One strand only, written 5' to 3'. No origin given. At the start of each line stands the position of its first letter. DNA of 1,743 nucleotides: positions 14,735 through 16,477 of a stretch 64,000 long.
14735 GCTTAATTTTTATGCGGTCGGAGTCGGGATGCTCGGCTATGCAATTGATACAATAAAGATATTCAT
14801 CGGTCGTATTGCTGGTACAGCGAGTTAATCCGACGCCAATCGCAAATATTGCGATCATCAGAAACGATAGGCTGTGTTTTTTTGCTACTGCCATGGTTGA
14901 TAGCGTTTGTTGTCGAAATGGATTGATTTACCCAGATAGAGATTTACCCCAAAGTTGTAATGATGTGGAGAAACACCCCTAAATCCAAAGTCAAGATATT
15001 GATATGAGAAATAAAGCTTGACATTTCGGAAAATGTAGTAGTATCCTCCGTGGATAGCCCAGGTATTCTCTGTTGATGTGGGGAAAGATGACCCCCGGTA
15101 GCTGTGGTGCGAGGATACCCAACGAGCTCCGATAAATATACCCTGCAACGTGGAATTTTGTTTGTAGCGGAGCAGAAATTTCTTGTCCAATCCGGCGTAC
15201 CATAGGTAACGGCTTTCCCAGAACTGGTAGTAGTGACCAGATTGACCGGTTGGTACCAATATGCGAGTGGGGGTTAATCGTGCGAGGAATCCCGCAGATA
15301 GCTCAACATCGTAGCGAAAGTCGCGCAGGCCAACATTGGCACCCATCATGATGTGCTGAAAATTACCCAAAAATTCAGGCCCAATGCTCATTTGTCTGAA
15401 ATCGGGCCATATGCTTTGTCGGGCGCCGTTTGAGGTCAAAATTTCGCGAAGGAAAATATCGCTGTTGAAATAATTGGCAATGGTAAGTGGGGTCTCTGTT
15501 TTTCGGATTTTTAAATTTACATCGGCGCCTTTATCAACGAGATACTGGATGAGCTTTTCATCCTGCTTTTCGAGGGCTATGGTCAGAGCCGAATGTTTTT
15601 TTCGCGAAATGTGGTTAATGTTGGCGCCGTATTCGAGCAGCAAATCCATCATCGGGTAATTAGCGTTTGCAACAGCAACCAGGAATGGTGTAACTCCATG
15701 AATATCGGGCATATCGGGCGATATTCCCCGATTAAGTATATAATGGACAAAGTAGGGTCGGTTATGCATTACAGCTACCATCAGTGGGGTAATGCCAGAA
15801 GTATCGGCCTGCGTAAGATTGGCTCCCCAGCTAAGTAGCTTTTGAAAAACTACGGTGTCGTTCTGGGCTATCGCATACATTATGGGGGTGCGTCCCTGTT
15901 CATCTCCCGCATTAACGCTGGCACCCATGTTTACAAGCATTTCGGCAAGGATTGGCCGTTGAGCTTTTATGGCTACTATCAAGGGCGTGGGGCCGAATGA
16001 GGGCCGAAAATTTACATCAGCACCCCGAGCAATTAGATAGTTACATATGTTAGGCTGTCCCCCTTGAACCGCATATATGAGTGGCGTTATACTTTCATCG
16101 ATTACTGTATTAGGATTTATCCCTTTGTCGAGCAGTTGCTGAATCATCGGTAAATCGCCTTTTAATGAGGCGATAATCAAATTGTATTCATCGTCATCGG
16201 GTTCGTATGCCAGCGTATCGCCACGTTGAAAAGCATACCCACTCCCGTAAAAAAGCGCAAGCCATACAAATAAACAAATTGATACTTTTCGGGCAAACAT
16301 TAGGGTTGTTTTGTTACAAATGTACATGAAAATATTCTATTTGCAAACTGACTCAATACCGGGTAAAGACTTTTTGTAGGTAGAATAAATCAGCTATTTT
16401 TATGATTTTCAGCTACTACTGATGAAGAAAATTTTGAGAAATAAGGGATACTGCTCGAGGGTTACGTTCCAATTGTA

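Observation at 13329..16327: Four-gene operon coupling three uncharacterised envelope proteins (ANK/beta-barrel fusion, small lipoprotein, beta-rich lipoprotein) to the essential tRNA enzyme tilS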

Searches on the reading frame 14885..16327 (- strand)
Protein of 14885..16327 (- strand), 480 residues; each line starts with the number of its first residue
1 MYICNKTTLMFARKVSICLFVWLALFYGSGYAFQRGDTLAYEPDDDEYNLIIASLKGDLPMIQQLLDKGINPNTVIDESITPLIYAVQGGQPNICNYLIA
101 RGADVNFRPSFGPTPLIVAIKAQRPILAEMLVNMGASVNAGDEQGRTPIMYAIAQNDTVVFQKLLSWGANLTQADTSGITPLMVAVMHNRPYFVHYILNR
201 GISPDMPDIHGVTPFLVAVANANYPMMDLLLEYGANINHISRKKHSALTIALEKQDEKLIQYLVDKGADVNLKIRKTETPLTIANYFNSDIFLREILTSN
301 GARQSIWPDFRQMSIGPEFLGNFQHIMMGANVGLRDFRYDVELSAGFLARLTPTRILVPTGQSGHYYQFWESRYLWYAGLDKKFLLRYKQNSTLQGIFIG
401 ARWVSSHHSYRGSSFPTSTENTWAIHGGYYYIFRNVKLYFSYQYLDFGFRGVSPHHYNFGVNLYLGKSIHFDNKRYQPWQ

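Call 3: search_protein_families(library=pfam, proteins=[window:14885-16327:-], max_evalue=0.1)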
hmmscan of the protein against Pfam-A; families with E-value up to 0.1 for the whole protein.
window:14885-16327:- (480 aa): 7 families
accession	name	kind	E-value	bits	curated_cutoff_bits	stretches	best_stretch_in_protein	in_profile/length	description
PF12796.13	Ank_2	-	1.2e-59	199.3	27.3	6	50-141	1-89/90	Ankyrin repeats (3 copies)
PF00023.36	Ank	-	2.8e-36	121.9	21.1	5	81-107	4-30/33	Ankyrin repeat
PF13606.12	Ank_3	-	6.9e-34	112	22.3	3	210-239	1-30/30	Ankyrin repeat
PF13637.12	Ank_4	-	5.2e-30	103.3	22.7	4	52-99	3-50/50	Ankyrin repeats (many copies)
PF13857.12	Ank_5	-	7.5e-25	87.2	27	5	98-152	1-56/56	Ankyrin repeats (many copies)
PF24521.3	Ank_KRIT1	-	5.4e-06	26.6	80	1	37-103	10-70/149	KRIT1 ankyrin-repeats domain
PF23745.1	ANK_LRRK2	-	1.8e-05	25.1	27.5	0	219-269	39-89/130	LRRK2 ANK repeat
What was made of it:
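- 15431..16192 (-): Eight ankyrin repeats (aa 37-290), predicted to be periplasmic. Pfam Ank_2 E 1e-59 (call 3).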

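Call 4: search_protein_families(library=ncbifam, proteins=[window:14885-16327:-], max_evalue=0.1)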
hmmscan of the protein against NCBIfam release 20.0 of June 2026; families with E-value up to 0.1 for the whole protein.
window:14885-16327:- (480 aa): 11 families
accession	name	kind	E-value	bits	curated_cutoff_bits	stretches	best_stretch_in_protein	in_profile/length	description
NF043023.1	T4SS_AnkH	equivalog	1.2e-26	93.5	600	2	154-271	8-125/467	Dot/Icm T4SS effector AnkH/LegA3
NF043029.1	T4SS_AnkY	equivalog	1.2e-21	76.7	600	3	216-286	463-533/543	Dot/Icm T4SS effector AnkY/LegA9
NF043028.1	T4SS_AnkX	equivalog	5.2e-19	67.9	1400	2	53-198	555-705/938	Dot/Icm T4SS effector AnkN/AnkX/LegA8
NF043022.1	T4SS_AnkG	equivalog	1.6e-18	66.7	500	2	50-190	300-448/455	Dot/Icm T4SS effector AnkG/AnkZ/LegA7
NF041931.2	MzaA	equivalog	3.6e-18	65.8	800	3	118-189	8-79/726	MZA anti-phage system associated sigma-70 family RNA polymerase sigma factor MzaA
TIGR00870.1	trp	subfamily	2e-11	42.7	498.75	1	244-273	131-160/747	transient-receptor-potential calcium channel protein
NF043021.1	T4SS_AnkF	equivalog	5.4e-08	31.6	1000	1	54-157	593-678/917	Dot/Icm T4SS effector AnkF/LegA14/Ceg31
NF043020.1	T4SS_AnkD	equivalog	7.3e-05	21.9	500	0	244-272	81-109/426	Dot/Icm T4SS effector AnkD/LegA15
NF043019.1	T4SS_AnkC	equivalog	0.00062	18.7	450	0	82-202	84-191/459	Dot/Icm T4SS effector AnkC/LegA12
NF043024.1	T4SS_AnkI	equivalog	0.0011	17.8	550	1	59-167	222-339/439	Dot/Icm T4SS effector AnkI/LegAS4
NF043025.1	T4SS_AnkJ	equivalog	0.009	15.7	300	1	221-269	65-114/247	Dot/Icm T4SS effector AnkJ/LegA11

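Call 15: find_homologous_proteins(query=window:14885-16327:-, max_evalue=1e-40)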
Query window:14885-16327:- (480 aa): 71 proteins with E <= 1e-40 among 7644 candidates.
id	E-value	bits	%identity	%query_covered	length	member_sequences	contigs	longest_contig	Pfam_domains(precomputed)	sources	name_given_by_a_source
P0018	0.0e+0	1097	100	98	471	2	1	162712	PF13606.13,PF13857.13,PF28177.1,PF23745.2,PF12796.14,PF00023.37,PF13637.13,PF24521.3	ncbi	ncbi:MAG: ankyrin repeat domain-containing protein [Bacteroidales bacterium]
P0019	7.5e-266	900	81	98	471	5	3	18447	PF13606.13,PF13857.13,PF12796.14,PF00023.37,PF13637.13,PF24521.3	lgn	-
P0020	8.9e-254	861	76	98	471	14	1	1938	PF13606.13,PF13857.13,PF12796.14,PF00023.37,PF13637.13,PF24521.3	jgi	-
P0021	4.1e-250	849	77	98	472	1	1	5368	PF13606.13,PF13857.13,PF12796.14,PF00023.37,PF13637.13,PF24521.3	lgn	-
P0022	1.2e-188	646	58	100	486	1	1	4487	PF13606.13,PF13857.13,PF28177.1,PF23745.2,PF12796.14,PF00023.37,PF13637.13,PF24521.3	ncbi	-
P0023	1.5e-183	629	60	93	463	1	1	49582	PF13606.13,PF13857.13,PF23745.2,PF12796.14,PF00023.37,PF13637.13,PF24521.3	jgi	jgi:ankyrin repeat protein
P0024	2.3e-162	559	55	93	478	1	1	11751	PF13606.13,PF13857.13,PF23745.2,PF12796.14,PF00023.37,PF13637.13,PF24521.3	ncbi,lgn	-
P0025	3.6e-130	453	45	92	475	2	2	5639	PF13606.13,PF13857.13,PF23745.2,PF12796.14,PF00023.37,PF13637.13,PF24521.3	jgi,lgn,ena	-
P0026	1.9e-128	447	43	98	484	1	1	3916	PF13606.13,PF13857.13,PF23745.2,PF12796.14,PF00023.37,PF13637.13,PF24521.3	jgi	jgi:ankyrin repeat protein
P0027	3.9e-122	426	43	93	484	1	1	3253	PF13606.13,PF13857.13,PF12796.14,PF00023.37,PF13637.13,PF24521.3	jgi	jgi:ankyrin repeat protein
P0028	3.4e-116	407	42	99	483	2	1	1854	PF13606.13,PF13857.13,PF23745.2,PF12796.14,PF00023.37,PF13637.13,PF24521.3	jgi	jgi:ankyrin repeat protein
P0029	8.2e-114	399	41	94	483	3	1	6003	PF13606.13,PF13857.13,PF23745.2,PF12796.14,PF00023.37,PF13637.13,PF24521.3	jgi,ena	jgi:ankyrin repeat protein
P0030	2.6e-113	397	40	96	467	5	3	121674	PF13606.13,PF13857.13,PF23745.2,PF12796.14,PF00023.37,PF13637.13,PF24521.3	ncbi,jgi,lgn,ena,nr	ncbi:MAG TPA: ankyrin repeat domain-containing protein [Bacteroidales bacterium]|nr:ankyrin repeat d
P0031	3.2e-111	390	40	97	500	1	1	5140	PF13606.13,PF13857.13,PF23745.2,PF12796.14,PF00023.37,PF13637.13,PF24521.3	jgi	jgi:ankyrin repeat protein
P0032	1.7e-110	388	43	93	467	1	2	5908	PF13606.13,PF13857.13,PF23745.2,PF12796.14,PF00023.37,PF13637.13,PF24521.3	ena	-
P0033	1.2e-109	385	41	93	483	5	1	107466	PF13606.13,PF13857.13,PF23745.2,PF12796.14,PF00023.37,PF13637.13,PF24521.3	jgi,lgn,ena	-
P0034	3.8e-109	384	41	93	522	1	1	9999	PF13606.13,PF13857.13,PF23745.2,PF12796.14,PF00023.37,PF13637.13,PF24521.3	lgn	-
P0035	2.2e-108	381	41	93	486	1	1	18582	PF13606.13,PF13857.13,PF23745.2,PF12796.14,PF00023.37,PF13637.13,PF24521.3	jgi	jgi:ankyrin repeat protein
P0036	1.8e-105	372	40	93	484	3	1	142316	PF13606.13,PF13857.13,PF28177.1,PF23745.2,PF12796.14,PF00023.37,PF13637.13,PF24521.3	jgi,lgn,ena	-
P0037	4.8e-104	367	39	97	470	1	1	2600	PF13606.13,PF13857.13,PF23745.2,PF12796.14,PF00023.37,PF13637.13,PF24521.3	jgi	jgi:ankyrin repeat protein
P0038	5.3e-66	241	34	49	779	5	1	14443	PF15409.14,PF13606.13,PF13857.13,PF28177.1,PF23745.2,PF12796.14,PF00023.37,PF13637.13,PF24521.3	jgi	jgi:ankyrin repeat protein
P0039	1.5e-65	240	31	49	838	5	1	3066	PF22939.3,PF13606.13,PF13857.13,PF28177.1,PF23745.2,PF12796.14,PF00023.37,PF13637.13,PF24521.3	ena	-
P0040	4.6e-61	225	30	38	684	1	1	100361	PF13606.13,PF13857.13,PF28177.1,PF23745.2,PF12796.14,PF00023.37,PF13637.13,PF24521.3,PF26344.1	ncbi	-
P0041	4.0e-59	219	32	88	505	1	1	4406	PF13606.13,PF13857.13,PF23745.2,PF12796.14,PF00023.37,PF13637.13,PF24521.3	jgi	jgi:ankyrin repeat protein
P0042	5.5e-57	212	31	88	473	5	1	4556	PF13606.13,PF13857.13,PF28177.1,PF23745.2,PF12796.14,PF00023.37,PF13637.13,PF24521.3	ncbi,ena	-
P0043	1.9e-56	210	31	88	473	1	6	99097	PF13606.13,PF13857.13,PF28177.1,PF23745.2,PF12796.14,PF00023.37,PF13637.13,PF24521.3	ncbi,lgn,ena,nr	ncbi:MAG: ankyrin repeat domain-containing protein [Bacteroidetes bacterium]|nr:ankyrin repeat domai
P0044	6.0e-56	208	30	95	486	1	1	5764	PF13606.13,PF13857.13,PF23745.2,PF12796.14,PF00023.37,PF13637.13,PF24521.3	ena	-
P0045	5.4e-55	205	31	87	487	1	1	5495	PF13606.13,PF13857.13,PF28177.1,PF23745.2,PF12796.14,PF00023.37,PF13637.13,PF24521.3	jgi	jgi:ankyrin repeat protein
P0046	1.1e-53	201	33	54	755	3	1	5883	PF13606.13,PF13857.13,PF28177.1,PF23745.2,PF12796.14,PF00023.37,PF13637.13,PF24521.3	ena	-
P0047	1.6e-52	197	31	45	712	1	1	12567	PF13414.13,PF13857.13,PF23745.2,PF00023.37,PF13637.13,PF13428.13,PF14559.13,PF13606.13,PF00515.35,PF12796.14,PF13432.13,PF24521.3,PF13181.13,PF07719.24,PF13174.13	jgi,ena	-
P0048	2.4e-52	196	33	46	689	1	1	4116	PF13606.13,PF13857.13,PF23745.2,PF12796.14,PF00023.37,PF13637.13,PF24521.3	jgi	jgi:uncharacterized protein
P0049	4.2e-52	196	31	40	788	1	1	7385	PF13857.13,PF23745.2,PF00023.37,PF13637.13,PF13428.13,PF13606.13,PF28177.1,PF00515.35,PF12796.14,PF13432.13,PF24521.3,PF13181.13,PF07719.24,PF13174.13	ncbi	ncbi:ankyrin repeat domain-containing protein [Planctomycetota bacterium]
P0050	2.9e-51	193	29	53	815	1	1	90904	PF13606.13,PF13857.13,PF28177.1,PF23745.2,PF12796.14,PF00023.37,PF13637.13,PF24521.3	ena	-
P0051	6.3e-51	192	25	55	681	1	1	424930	PF13606.13,PF13857.13,PF28177.1,PF26338.1,PF23745.2,PF12796.14,PF00023.37,PF13637.13,PF24521.3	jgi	jgi:ankyrin repeat protein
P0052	3.0e-49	186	32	48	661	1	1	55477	PF13606.13,PF13857.13,PF28177.1,PF23745.2,PF12796.14,PF00023.37,PF13637.13,PF24521.3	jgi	jgi:uncharacterized protein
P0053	1.4e-48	184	29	50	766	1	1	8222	PF13606.13,PF13857.13,PF23745.2,PF12796.14,PF00023.37,PF13637.13,PF24407.3,PF24521.3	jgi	jgi:ankyrin repeat protein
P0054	1.5e-48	184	27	55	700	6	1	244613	PF13606.13,PF13857.13,PF28177.1,PF23745.2,PF12796.14,PF00023.37,PF13637.13,PF24521.3,PF01250.23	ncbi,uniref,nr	ncbi:hypothetical protein BFL38_05715 [Brachyspira hampsonii]|uniref:Uncharacterized protein n=2 Tax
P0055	1.3e-47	181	28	52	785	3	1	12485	PF13606.13,PF13857.13,PF23745.2,PF12796.14,PF00023.37,PF13637.13,PF24407.3,PF24521.3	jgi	-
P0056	8.9e-47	178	25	51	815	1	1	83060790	PF13606.13,PF13857.13,PF23745.2,PF12796.14,PF00023.37,PF13637.13,PF24521.3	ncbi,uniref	ncbi:serine/threonine-protein phosphatase 6 regulatory ankyrin repeat subunit A-like [Haliotis asini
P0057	9.2e-47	178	31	49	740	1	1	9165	PF00941.28,PF13606.13,PF13857.13,PF23745.2,PF12796.14,PF23881.2,PF00023.37,PF13637.13,PF24521.3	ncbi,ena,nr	ncbi:MAG TPA: hypothetical protein ENJ84_15390 [Gammaproteobacteria bacterium]|nr:hypothetical prote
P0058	1.2e-46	178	29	88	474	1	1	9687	PF13606.13,PF13857.13,PF23745.2,PF12796.14,PF00023.37,PF13637.13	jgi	jgi:ankyrin repeat protein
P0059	1.2e-46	178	27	52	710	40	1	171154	PF13606.13,PF13857.13,PF23745.2,PF12796.14,PF00023.37,PF13637.13,PF24521.3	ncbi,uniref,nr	ncbi:ankyrin repeat domain-containing protein [Brachyspira hyodysenteriae]|uniref:ankyrin repeat dom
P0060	1.3e-46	177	37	44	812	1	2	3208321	PF00656.28,PF13606.13,PF13857.13,PF28177.1,PF23745.2,PF12796.14,PF25167.2,PF00023.37,PF13637.13,PF03720.23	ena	-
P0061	1.3e-46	177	26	49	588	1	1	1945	PF13606.13,PF13857.13,PF23745.2,PF12796.14,PF00023.37,PF13637.13,PF24521.3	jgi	jgi:ankyrin repeat protein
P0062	2.0e-46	177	30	46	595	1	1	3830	PF13606.13,PF13857.13,PF23745.2,PF12796.14,PF00023.37,PF13637.13,PF24521.3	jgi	jgi:ankyrin repeat protein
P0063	2.6e-46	176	29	47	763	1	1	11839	PF13606.13,PF13857.13,PF23745.2,PF12796.14,PF00023.37,PF13637.13,PF24521.3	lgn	-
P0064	7.8e-46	175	29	33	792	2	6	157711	PF13606.13,PF13857.13,PF28177.1,PF23745.2,PF12796.14,PF00023.37,PF13637.13,PF24521.3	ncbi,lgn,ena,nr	ncbi:MAG: ankyrin repeat domain-containing protein [Alphaproteobacteria bacterium]|nr:ankyrin repeat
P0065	8.8e-46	175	29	50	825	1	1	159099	PF13606.13,PF13857.13,PF28177.1,PF23745.2,PF12796.14,PF00023.37,PF13637.13,PF24521.3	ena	-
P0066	1.2e-45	174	29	56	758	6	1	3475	PF13606.13,PF13857.13,PF23745.2,PF12796.14,PF00023.37,PF13637.13,PF24521.3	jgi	jgi:ankyrin repeat protein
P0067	4.5e-45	172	27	50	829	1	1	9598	PF13606.13,PF13857.13,PF23745.2,PF12796.14,PF00023.37,PF13637.13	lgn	-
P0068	5.0e-45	172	30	53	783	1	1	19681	PF13606.13,PF13857.13,PF23745.2,PF12796.14,PF00023.37,PF13637.13,PF24521.3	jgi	jgi:ankyrin repeat protein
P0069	6.5e-45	172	29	53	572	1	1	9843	PF13606.13,PF13857.13,PF28177.1,PF23745.2,PF12796.14,PF00023.37,PF13637.13,PF24521.3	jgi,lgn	-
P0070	3.0e-44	170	27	98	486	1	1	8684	PF13606.13,PF13857.13,PF28177.1,PF12796.14,PF00023.37,PF13637.13,PF24521.3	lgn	-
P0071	3.3e-44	169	28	46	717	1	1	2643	PF13606.13,PF13857.13,PF23745.2,PF12796.14,PF00023.37,PF13637.13,PF24521.3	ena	-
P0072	7.6e-44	168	31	53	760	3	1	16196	PF13606.13,PF13857.13,PF23745.2,PF12796.14,PF00023.37,PF13637.13,PF24521.3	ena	-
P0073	1.2e-43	168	26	46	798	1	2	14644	PF13606.13,PF13857.13,PF23745.2,PF12796.14,PF00023.37,PF13637.13,PF24521.3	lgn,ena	-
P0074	1.2e-43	168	32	41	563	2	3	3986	PF13606.13,PF13857.13,PF23745.2,PF12796.14,PF00023.37,PF13637.13,PF24521.3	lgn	-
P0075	1.6e-43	167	26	72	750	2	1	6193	PF13606.13,PF13857.13,PF23745.2,PF12796.14,PF00023.37,PF13637.13,PF24407.3,PF24521.3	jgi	jgi:ankyrin repeat protein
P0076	2.5e-43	167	27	52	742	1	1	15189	PF13857.13,PF23745.2,PF00023.37,PF13637.13,PF13606.13,PF00515.35,PF12796.14,PF13432.13,PF24521.3,PF13181.13,PF07719.24,PF13174.13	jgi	jgi:ankyrin repeat protein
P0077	4.4e-43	166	30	51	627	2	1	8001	PF13414.13,PF13857.13,PF23745.2,PF00023.37,PF13637.13,PF13428.13,PF14559.13,PF13606.13,PF28177.1,PF00515.35,PF12796.14,PF13432.13,PF24521.3,PF13181.13,PF07719.24,PF13174.13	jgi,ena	-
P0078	6.5e-43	165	26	54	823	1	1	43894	PF13606.13,PF13857.13,PF28177.1,PF23745.2,PF12796.14,PF00023.37,PF13637.13,PF24521.3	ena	-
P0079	1.4e-42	164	27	51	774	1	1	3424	PF13606.13,PF13857.13,PF28177.1,PF23745.2,PF12796.14,PF00023.37,PF13637.13,PF24521.3,PF08239.18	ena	-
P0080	1.7e-42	164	28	95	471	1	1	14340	PF13606.13,PF13857.13,PF23745.2,PF12796.14,PF00023.37,PF13637.13,PF24521.3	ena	-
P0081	3.7e-42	163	29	40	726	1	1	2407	PF13606.13,PF13857.13,PF28177.1,PF23745.2,PF12796.14,PF00023.37,PF13637.13,PF24521.3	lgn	-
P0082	9.4e-42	161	27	50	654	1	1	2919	PF13606.13,PF13857.13,PF23745.2,PF12796.14,PF00023.37,PF13637.13,PF24521.3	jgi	jgi:ankyrin repeat protein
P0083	2.1e-41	160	30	49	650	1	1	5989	PF13606.13,PF13857.13,PF23745.2,PF12796.14,PF00023.37,PF13637.13,PF24521.3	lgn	-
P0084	2.5e-41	160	33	46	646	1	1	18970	PF13606.13,PF13857.13,PF23745.2,PF12796.14,PF00023.37,PF13637.13,PF24521.3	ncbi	ncbi:MAG: ankyrin repeat domain-containing protein [Pseudomonadota bacterium]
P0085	4.8e-41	159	31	50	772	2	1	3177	PF13606.13,PF13857.13,PF28177.1,PF23745.2,PF12796.14,PF00023.37,PF13637.13,PF24521.3,PF03720.23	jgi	jgi:ankyrin repeat protein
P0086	4.9e-41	159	28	96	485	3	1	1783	PF13606.13,PF13857.13,PF12796.14,PF00023.37,PF13637.13,PF24521.3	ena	-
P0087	7.5e-41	158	29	51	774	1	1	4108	PF00656.28,PF13606.13,PF13857.13,PF28177.1,PF23745.2,PF12796.14,PF00023.37,PF13637.13,PF24521.3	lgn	-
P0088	7.5e-41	158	26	43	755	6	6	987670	PF13606.13,PF13857.13,PF28177.1,PF23745.2,PF12796.14,PF00023.37,PF13637.13,PF24521.3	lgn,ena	-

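Call 21: find_encoding_contigs(protein=P0043, flank=7000, max_places=2)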
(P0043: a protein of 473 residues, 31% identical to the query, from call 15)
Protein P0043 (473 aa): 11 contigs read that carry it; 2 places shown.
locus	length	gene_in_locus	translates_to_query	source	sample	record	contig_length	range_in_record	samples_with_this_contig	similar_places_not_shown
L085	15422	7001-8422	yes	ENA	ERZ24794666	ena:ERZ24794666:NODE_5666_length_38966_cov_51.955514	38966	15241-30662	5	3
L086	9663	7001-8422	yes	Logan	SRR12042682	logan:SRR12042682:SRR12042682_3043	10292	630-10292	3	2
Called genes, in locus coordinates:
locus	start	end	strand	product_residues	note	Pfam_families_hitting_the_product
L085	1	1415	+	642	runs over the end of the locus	PF18962:Por_Secre_tail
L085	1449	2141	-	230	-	PF01177:Asp_Glu_race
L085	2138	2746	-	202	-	PF00625:Guanylate_kin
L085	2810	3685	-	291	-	PF03755:YicC-like_N, PF08340:YicC-like_C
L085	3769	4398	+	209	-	PF09414:RNA_ligase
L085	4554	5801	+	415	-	PF16491:Peptidase_M48_N, PF01435:Peptidase_M48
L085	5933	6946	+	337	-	PF26550:Tricorn_2nd (weak), PF07676:PD40 (weak)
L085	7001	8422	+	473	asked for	PF12796:Ank_2, PF13637:Ank_4, PF13857:Ank_5 (weak), PF00023:Ank (weak), PF12796:Ank_2, PF13637:Ank_4, PF13857:Ank_5, PF00023:Ank, +9 more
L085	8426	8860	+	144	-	-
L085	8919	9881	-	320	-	PF20030:bpMoxR (weak), PF07726:AAA_3, PF07728:AAA_5, PF17863:AAA_lid_2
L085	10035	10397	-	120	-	-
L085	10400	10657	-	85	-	-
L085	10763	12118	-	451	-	PF09312:SurA_N (faint), PF13145:Rotamase_2 (faint), PF00639:Rotamase, PF13616:Rotamase_3, PF00639:Rotamase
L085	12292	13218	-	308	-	-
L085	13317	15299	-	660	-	PF13616:Rotamase_3, PF00639:Rotamase, PF13616:Rotamase_3, PF13145:Rotamase_2 (weak)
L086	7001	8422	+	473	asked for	PF12796:Ank_2, PF13637:Ank_4, PF13857:Ank_5 (weak), PF00023:Ank (weak), PF12796:Ank_2, PF13637:Ank_4, PF13857:Ank_5, PF00023:Ank, +9 more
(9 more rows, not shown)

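Call 23: find_encoding_contigs(protein=P0080, flank=6000, max_places=1)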
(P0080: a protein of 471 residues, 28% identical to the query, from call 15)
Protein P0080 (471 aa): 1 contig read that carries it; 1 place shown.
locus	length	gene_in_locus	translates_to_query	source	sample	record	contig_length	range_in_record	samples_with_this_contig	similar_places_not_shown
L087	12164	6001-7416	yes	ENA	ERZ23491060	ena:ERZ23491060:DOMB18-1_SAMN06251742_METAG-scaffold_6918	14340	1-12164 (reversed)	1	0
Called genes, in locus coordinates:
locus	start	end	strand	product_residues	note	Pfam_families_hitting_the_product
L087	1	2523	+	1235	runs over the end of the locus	PF00512:HisKA (weak), PF02518:HATPase_c, PF14501:HATPase_c_5 (weak)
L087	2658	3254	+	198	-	-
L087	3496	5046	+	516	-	PF24996:NANM (faint), PF13415:Beta-prop_FBX42 (faint), PF24981:Beta-prop_ATRN-LZTR1 (weak), PF01344:Kelch_1 (faint), PF24681:Kelch_KLHDC2_KLHL20_DRC7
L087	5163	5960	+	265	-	-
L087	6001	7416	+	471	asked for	PF12796:Ank_2 (weak), PF12796:Ank_2, PF13857:Ank_5, PF00023:Ank (weak), PF12796:Ank_2, PF13637:Ank_4, PF13857:Ank_5, PF13637:Ank_4, +4 more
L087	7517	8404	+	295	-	-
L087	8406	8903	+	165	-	-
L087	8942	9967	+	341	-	PF03702:AnmK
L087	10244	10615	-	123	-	PF13366:PDDEXK_3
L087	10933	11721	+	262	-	PF00929:RNase_T, PF20600:ExoX-like_C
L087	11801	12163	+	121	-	?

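Call 24: find_encoding_contigs(protein=P0058, flank=6000, max_places=1)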
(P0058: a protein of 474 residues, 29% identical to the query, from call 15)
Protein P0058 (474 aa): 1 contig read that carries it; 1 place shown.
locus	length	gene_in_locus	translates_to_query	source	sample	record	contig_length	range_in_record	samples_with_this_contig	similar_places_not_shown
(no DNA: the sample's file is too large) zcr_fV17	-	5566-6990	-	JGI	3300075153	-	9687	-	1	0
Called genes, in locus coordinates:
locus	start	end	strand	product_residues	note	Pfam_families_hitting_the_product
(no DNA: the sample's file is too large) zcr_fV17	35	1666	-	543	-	PF03372:Exo_endo_phos (faint)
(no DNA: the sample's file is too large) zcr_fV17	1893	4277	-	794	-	PF12156:ATPase-cat_bd, PF00122:E1-E2_ATPase, PF00702:Hydrolase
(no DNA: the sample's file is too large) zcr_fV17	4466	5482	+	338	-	PF26550:Tricorn_2nd (weak), PF07676:PD40 (weak)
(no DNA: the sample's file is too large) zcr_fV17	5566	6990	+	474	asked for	PF12796:Ank_2, PF00023:Ank (weak), PF12796:Ank_2, PF13637:Ank_4, PF13857:Ank_5, PF12796:Ank_2, PF13637:Ank_4 (weak), PF12796:Ank_2, +4 more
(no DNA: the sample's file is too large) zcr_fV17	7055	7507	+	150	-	-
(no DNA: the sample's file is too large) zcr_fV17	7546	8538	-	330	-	PF01180:DHO_dh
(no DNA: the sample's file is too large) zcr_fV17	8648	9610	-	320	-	PF20030:bpMoxR, PF07726:AAA_3, PF07728:AAA_5, PF17863:AAA_lid_2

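Call 25: find_encoding_contigs(protein=P0070, flank=6000, max_places=1)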
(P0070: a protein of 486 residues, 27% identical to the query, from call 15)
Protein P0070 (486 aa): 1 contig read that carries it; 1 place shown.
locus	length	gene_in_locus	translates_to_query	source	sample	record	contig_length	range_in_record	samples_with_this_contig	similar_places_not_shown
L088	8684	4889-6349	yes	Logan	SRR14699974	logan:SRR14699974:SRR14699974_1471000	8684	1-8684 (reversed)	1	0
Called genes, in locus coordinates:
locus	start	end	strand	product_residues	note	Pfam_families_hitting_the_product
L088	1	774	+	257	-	?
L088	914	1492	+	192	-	PF04542:Sigma70_r2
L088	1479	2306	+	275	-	-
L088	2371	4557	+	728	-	PF03412:Peptidase_C39, PF13529:Peptidase_C39_2 (weak), PF00664:ABC_membrane, PF00005:ABC_tran, PF02463:SMC_N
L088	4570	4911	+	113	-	PF01253:SUI1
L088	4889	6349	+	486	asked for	PF12796:Ank_2, PF13857:Ank_5 (weak), PF00023:Ank (weak), PF13637:Ank_4 (weak), PF12796:Ank_2, PF13637:Ank_4, PF13857:Ank_5, PF00023:Ank (weak), +4 more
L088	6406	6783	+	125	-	-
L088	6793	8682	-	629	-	?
